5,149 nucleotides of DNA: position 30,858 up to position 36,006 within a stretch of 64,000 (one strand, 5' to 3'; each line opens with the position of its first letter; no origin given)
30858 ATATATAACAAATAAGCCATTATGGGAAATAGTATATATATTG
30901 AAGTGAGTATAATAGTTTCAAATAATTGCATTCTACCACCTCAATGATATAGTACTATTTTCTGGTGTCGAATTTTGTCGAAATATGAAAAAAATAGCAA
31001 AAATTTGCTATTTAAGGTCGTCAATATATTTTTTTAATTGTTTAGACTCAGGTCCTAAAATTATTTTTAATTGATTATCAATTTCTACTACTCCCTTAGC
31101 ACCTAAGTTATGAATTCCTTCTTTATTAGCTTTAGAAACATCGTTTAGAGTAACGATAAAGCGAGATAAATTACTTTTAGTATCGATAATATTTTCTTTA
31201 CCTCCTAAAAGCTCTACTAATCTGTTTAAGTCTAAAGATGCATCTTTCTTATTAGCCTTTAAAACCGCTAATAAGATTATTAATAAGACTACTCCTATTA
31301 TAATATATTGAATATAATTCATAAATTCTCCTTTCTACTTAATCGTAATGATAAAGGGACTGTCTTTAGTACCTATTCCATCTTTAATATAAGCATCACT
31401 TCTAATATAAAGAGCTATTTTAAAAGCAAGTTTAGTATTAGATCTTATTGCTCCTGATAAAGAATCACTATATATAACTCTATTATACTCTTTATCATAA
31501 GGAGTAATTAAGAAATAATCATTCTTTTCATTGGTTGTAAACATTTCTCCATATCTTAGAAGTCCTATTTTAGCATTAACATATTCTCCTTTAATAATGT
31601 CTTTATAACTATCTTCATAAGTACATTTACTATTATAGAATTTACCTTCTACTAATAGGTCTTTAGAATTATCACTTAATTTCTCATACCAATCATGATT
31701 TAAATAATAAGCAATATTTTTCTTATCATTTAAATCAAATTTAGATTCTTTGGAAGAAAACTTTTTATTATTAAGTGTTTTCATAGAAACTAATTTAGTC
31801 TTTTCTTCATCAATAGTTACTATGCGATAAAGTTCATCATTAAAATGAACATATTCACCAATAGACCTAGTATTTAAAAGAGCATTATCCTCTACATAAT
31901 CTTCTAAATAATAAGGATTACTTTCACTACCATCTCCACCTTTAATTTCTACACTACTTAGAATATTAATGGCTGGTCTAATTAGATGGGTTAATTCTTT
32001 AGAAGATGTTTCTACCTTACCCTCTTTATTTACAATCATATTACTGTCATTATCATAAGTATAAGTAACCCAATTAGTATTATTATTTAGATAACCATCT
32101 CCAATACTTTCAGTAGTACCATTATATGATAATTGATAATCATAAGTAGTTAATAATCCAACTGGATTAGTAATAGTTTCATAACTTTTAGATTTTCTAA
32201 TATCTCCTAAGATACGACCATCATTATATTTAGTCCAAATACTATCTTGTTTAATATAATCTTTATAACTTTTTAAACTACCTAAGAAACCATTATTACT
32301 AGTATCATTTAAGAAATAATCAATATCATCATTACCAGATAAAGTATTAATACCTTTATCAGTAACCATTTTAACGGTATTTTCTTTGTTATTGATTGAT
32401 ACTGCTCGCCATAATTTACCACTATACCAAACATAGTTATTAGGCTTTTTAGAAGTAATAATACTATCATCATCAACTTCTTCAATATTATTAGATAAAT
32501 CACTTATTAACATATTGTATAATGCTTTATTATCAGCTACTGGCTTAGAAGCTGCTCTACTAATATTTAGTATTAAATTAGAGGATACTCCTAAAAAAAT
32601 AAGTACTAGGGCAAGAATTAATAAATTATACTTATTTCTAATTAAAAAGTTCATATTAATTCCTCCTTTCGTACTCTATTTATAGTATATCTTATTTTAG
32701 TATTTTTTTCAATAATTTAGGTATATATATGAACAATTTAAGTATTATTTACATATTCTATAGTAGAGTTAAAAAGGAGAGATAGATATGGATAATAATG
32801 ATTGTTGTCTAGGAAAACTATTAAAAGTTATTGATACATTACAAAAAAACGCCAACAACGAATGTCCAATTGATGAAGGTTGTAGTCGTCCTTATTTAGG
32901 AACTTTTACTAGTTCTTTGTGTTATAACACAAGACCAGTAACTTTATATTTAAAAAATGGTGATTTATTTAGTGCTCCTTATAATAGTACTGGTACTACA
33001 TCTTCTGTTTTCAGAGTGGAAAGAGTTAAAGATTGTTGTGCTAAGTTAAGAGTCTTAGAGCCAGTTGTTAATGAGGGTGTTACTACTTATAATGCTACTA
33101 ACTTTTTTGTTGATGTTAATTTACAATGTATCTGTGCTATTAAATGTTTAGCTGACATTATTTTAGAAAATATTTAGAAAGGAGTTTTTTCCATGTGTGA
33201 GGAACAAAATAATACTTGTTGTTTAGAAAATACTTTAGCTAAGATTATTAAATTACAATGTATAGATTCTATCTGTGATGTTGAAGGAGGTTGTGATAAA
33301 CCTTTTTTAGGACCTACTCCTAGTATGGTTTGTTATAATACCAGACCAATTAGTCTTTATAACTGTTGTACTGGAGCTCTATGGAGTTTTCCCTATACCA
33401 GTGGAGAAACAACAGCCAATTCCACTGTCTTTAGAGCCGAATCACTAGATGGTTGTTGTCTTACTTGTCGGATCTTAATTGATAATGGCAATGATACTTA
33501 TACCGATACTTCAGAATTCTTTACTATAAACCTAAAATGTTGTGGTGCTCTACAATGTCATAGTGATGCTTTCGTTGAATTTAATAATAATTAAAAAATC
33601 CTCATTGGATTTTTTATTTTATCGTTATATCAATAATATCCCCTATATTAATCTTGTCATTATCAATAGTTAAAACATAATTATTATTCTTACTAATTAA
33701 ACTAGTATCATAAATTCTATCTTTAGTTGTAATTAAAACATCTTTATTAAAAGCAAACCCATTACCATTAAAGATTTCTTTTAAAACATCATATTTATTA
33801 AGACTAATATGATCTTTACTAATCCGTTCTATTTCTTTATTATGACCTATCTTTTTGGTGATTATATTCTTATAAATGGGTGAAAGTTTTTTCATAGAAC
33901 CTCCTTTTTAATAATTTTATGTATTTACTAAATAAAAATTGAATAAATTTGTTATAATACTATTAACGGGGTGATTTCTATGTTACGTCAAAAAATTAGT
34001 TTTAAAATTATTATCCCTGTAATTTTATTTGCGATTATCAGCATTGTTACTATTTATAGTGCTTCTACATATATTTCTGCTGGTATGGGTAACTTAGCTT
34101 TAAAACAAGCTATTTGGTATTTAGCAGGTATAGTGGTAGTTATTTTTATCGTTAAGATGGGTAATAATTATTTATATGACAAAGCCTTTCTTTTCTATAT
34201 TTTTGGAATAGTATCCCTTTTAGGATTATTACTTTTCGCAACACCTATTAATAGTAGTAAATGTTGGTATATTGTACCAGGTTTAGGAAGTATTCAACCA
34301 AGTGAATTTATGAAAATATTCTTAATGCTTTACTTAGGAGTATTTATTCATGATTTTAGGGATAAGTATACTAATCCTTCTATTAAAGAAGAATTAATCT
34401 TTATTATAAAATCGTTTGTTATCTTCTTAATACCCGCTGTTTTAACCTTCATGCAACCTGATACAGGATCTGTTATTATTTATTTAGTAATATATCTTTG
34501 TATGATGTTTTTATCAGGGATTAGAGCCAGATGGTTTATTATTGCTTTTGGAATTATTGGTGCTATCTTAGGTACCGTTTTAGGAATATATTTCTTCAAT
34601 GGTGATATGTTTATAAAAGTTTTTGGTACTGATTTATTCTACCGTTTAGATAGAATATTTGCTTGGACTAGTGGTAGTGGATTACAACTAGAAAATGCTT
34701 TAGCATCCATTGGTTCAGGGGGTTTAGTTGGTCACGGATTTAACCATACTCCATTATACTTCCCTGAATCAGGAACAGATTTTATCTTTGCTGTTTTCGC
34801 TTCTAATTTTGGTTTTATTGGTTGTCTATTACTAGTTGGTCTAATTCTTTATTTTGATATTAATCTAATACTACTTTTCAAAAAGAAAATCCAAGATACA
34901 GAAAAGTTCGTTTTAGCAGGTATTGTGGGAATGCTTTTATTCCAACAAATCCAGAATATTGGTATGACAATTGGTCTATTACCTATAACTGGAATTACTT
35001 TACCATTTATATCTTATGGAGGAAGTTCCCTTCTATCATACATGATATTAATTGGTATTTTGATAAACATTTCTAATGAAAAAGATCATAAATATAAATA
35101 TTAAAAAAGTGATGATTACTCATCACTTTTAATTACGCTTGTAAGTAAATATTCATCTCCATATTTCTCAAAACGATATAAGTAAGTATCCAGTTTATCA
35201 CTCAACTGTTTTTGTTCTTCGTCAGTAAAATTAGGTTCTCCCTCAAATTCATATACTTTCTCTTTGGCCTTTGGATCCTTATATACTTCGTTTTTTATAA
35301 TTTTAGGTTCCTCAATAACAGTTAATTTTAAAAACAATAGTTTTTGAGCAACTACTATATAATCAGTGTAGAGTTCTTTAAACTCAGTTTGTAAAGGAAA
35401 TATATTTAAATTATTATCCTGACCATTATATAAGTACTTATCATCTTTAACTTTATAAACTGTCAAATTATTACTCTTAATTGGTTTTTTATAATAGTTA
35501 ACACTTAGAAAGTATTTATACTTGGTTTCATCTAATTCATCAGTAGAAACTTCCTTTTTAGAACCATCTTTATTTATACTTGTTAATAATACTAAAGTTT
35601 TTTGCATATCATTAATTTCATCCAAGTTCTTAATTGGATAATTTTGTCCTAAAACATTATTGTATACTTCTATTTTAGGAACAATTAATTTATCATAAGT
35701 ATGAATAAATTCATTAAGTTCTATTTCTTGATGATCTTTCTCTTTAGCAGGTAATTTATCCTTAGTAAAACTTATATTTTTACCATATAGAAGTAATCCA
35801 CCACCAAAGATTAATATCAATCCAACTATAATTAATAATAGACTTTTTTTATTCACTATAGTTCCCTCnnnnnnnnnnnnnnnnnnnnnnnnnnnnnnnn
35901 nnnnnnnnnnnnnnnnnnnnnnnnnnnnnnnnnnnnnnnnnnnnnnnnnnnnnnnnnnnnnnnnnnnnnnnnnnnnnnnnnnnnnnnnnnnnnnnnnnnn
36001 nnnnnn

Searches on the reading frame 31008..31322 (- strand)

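Call 3: search_protein_families(library=pfam, proteins=[window:31008-31322:-], max_evalue=1)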
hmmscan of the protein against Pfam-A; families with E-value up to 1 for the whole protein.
window:31008-31322:- (104 aa): 2 families
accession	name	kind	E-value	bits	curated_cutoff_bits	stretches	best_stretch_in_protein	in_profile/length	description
PF00367.25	PTS_EIIB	-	3.5e-06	26.8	27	1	35-66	3-34/34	phosphotransferase system, EIIB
PF17031.10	DUF5101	-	0.042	14.4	27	1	22-66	38-86/99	Domain of unknown function (DUF5101)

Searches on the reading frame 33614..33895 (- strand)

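Call 3: search_protein_families(library=pfam, proteins=[window:33614-33895:-], max_evalue=1)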
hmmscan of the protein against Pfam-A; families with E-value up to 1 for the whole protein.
window:33614-33895:- (93 aa): 1 family
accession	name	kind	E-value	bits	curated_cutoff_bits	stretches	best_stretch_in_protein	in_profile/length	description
PF01938.26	TRAM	-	0.0076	16.5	21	1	52-93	9-49/61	TRAM domain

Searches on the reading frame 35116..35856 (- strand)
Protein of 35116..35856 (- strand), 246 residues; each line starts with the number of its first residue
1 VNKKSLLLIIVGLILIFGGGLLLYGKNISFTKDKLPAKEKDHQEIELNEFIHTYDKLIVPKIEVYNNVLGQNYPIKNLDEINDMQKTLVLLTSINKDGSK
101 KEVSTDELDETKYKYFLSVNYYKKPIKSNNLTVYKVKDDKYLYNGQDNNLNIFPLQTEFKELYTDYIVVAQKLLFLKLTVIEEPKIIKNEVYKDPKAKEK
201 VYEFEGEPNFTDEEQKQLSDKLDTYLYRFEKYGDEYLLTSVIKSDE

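Call 3: search_protein_families(library=pfam, proteins=[window:35116-35856:-], max_evalue=1)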
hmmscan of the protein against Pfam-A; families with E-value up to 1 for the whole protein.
window:35116-35856:- (246 aa): 0 families

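Call 4: search_protein_families(library=ncbifam, proteins=[window:35116-35856:-], max_evalue=1)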
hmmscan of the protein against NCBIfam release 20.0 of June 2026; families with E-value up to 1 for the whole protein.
window:35116-35856:- (246 aa): 0 families

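Call 72: search_protein_representatives(protein=window:35116-35856:-)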
Query: 246 residues. Proteins with E-value up to 0.001 (for the whole library): 23; up to 1e-10: 6; up to 1e-30: 3. The best 23 are listed.
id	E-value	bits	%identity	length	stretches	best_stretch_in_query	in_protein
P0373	3.2e-57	210.4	47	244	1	2-243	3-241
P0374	2.2e-47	178.2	47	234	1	9-243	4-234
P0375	7.6e-31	124.0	38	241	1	1-244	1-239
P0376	1.9e-15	73.6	34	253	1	1-244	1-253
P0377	3.3e-12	63.1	28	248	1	6-241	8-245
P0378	7.8e-12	61.8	28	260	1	40-241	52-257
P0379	2.6e-10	56.9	29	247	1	1-242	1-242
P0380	8.3e-10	55.2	31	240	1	5-230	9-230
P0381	2.1e-09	53.9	29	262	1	6-243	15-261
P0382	1.4e-08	51.2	29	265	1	5-241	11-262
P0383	4.7e-08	49.5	26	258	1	7-242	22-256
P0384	1.4e-07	48.0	25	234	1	49-241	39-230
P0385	1.4e-07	47.9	28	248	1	5-242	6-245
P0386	1.2e-06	44.8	26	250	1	6-241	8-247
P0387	1.8e-06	44.3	28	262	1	7-241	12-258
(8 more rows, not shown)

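Call 73: find_encoding_contigs(protein=P0373, flank=6000, max_places=3)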
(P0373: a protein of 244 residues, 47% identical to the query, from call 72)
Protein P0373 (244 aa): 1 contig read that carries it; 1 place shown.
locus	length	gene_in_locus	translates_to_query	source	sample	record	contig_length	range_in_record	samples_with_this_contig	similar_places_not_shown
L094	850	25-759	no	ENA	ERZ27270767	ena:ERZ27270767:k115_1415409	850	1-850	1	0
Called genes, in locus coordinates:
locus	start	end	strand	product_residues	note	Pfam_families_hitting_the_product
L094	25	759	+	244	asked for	-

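Call 74: find_encoding_contigs(protein=window:35116-35856:-, flank=6000, max_places=4)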
Protein window:35116-35856:- (246 aa): 7 contigs read that carry it; 2 places shown.
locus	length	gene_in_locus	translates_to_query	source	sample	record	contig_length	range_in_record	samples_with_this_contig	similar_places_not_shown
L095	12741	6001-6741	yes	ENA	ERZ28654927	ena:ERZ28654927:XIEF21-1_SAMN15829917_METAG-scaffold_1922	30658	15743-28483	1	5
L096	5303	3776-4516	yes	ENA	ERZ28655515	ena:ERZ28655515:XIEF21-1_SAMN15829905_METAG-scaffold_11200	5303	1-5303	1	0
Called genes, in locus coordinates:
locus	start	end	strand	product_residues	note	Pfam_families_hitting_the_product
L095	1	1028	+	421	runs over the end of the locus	PF05193:Peptidase_M16_C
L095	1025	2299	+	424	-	PF00675:Peptidase_M16, PF05193:Peptidase_M16_C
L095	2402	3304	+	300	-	-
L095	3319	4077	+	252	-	PF00106:adh_short, PF01370:Epimerase (weak), PF08659:KR, PF13460:NAD_binding_10 (weak), PF13561:adh_short_C2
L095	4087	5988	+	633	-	PF07963:N_methyl (weak)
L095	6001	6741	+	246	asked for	-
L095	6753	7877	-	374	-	PF01098:FTSW_RODA_SPOVE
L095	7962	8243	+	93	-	-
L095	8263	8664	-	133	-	-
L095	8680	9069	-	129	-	PF10612:Spore-coat_CotZ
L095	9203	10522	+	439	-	-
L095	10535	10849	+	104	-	PF00367:PTS_EIIB (weak)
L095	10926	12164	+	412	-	PF00512:HisKA, PF02518:HATPase_c, PF13589:HATPase_c_3 (weak)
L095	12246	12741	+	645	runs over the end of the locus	PF03382:DUF285, PF24547:DUF7601 (weak)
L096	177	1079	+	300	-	-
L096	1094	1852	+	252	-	PF00106:adh_short, PF01370:Epimerase (weak), PF08659:KR, PF13460:NAD_binding_10 (weak), PF13561:adh_short_C2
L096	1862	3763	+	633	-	PF07963:N_methyl (weak)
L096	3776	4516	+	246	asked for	-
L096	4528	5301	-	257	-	?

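Call 80: search_protein_families(library=phrogs, proteins=[window:35116-35856:-], max_evalue=0.001)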
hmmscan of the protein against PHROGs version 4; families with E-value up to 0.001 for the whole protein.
window:35116-35856:- (246 aa): 0 families
